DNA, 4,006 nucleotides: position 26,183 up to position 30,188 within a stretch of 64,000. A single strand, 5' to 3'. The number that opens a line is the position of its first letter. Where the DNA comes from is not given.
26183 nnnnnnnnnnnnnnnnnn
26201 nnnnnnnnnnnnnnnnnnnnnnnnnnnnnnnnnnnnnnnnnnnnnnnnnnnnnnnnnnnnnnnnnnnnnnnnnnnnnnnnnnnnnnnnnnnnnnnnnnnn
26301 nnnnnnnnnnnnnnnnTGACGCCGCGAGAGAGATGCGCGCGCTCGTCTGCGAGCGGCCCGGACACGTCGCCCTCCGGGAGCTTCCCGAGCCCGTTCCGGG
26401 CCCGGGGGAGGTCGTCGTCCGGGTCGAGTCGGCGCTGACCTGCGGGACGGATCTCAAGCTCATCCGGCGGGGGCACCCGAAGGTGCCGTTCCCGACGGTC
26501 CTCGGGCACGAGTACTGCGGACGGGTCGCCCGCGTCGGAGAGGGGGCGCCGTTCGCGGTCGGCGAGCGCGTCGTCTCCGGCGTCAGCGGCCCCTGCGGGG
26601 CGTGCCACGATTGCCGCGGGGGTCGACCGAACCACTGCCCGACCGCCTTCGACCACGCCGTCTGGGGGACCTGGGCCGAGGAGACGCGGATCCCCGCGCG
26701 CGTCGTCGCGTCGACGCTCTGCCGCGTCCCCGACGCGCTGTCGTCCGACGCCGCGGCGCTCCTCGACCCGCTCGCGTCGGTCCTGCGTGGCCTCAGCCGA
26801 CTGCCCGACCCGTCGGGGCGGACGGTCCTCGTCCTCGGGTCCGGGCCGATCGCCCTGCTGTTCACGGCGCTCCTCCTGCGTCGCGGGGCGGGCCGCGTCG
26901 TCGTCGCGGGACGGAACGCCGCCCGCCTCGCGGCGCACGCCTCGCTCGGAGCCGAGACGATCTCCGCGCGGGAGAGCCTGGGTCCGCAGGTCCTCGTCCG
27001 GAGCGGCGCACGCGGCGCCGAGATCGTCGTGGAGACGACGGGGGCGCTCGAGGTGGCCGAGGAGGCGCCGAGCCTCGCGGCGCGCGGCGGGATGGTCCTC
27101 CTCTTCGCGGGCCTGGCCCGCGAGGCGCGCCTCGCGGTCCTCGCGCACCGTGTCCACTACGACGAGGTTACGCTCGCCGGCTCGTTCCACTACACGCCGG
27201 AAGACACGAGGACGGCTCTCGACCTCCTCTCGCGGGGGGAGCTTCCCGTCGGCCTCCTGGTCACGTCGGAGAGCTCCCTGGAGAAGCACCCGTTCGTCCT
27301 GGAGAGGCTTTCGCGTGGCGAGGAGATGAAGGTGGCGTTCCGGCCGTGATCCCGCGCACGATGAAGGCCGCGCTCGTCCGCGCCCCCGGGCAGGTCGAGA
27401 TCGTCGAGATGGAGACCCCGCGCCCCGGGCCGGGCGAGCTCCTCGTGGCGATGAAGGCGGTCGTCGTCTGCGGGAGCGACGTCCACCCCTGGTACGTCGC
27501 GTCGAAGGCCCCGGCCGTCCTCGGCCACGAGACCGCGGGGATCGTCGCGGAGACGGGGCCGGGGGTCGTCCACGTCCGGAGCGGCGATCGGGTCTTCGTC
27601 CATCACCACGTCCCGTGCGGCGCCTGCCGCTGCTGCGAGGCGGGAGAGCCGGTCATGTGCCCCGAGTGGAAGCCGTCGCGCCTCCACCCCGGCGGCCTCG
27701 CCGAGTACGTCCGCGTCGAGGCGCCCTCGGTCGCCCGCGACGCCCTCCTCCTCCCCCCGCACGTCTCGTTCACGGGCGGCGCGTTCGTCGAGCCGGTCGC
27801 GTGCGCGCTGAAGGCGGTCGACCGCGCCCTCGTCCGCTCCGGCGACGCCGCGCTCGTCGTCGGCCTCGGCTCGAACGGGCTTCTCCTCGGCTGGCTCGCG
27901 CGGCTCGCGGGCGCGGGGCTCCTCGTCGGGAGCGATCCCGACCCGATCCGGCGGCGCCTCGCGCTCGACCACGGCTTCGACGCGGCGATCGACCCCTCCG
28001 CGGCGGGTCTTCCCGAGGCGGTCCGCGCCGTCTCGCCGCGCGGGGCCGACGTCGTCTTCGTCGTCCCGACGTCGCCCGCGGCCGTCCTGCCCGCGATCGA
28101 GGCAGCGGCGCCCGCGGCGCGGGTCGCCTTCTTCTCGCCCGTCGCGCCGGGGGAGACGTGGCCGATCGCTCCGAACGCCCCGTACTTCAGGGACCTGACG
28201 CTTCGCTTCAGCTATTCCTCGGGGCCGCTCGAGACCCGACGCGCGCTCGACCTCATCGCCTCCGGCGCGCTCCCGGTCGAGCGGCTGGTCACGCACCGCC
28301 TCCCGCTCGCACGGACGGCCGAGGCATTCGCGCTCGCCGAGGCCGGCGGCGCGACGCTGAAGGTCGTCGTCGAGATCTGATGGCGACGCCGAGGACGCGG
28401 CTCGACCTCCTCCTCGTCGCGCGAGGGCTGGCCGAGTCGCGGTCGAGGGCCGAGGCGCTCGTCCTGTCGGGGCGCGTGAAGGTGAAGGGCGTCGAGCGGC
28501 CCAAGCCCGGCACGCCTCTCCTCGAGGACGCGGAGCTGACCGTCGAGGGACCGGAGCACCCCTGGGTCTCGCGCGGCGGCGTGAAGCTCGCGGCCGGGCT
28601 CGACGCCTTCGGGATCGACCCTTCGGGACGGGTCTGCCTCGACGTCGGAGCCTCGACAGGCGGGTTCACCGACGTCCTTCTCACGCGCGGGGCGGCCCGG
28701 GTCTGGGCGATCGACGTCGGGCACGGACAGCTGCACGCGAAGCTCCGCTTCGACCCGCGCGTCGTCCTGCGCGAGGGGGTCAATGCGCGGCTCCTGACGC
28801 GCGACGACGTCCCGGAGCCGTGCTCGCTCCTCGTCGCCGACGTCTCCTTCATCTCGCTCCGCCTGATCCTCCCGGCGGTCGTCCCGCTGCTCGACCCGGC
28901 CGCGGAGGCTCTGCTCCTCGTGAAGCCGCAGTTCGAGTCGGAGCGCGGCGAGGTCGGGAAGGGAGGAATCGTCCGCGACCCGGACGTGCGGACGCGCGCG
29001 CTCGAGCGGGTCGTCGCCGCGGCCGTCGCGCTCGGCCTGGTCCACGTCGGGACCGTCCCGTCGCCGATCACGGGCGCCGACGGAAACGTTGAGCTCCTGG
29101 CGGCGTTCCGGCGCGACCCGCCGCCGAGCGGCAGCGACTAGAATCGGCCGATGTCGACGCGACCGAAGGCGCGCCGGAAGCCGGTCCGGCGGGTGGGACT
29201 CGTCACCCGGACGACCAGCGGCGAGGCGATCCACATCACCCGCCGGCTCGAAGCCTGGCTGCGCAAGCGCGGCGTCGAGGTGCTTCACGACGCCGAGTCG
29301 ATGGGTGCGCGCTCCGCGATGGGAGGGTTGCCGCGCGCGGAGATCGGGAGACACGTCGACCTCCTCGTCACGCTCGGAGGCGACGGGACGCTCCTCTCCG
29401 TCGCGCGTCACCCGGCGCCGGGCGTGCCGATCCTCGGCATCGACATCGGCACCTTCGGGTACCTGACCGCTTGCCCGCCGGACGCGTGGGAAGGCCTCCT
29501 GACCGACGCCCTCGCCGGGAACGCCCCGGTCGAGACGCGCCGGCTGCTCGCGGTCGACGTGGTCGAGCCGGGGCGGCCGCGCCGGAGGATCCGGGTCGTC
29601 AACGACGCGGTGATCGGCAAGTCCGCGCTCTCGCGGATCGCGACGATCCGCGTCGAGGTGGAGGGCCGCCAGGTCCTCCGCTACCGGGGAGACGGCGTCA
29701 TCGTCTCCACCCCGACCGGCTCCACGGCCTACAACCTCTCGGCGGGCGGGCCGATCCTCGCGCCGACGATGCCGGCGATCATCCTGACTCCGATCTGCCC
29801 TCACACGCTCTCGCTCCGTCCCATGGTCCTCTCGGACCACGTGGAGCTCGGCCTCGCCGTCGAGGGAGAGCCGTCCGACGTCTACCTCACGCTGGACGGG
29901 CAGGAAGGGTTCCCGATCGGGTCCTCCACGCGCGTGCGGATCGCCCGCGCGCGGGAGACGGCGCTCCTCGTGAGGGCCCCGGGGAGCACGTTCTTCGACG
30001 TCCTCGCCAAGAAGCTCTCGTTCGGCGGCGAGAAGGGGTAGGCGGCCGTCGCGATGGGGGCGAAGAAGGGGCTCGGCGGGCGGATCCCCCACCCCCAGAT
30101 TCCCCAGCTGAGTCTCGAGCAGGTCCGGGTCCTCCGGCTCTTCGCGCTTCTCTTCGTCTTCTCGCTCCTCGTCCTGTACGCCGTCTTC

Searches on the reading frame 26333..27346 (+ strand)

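Call 66: search_protein_families(library=pfam, proteins=[window:26333-27346:+], max_evalue=0.00001)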
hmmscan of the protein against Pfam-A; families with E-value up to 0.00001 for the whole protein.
window:26333-27346:+ (338 aa): 3 families
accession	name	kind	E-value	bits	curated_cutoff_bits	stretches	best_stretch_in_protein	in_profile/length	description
PF08240.17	ADH_N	-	1.4e-22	80.3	23.5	1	23-126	1-100/104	Alcohol dehydrogenase GroES-like domain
PF00107.32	ADH_zinc_N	-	2.2e-13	50.7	31.8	1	172-300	1-128/129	Zinc-binding dehydrogenase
PF16912.11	Glu_dehyd_C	-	2e-07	31.1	34.9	1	162-277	31-147/211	Glucose dehydrogenase C-terminus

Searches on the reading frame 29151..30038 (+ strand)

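Call 66: search_protein_families(library=pfam, proteins=[window:29151-30038:+], max_evalue=0.00001)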
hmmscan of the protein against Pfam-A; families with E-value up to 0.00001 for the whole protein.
window:29151-30038:+ (296 aa): 2 families
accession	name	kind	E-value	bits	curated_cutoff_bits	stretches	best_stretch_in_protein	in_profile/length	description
PF20143.4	NAD_kinase_C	-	5.5e-32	110.6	23.7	1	151-275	2-125/126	ATP-NAD kinase C-terminal domain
PF01513.26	NAD_kinase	-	7.6e-17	62.3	25.5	1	15-123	1-128/130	ATP-NAD kinase N-terminal domain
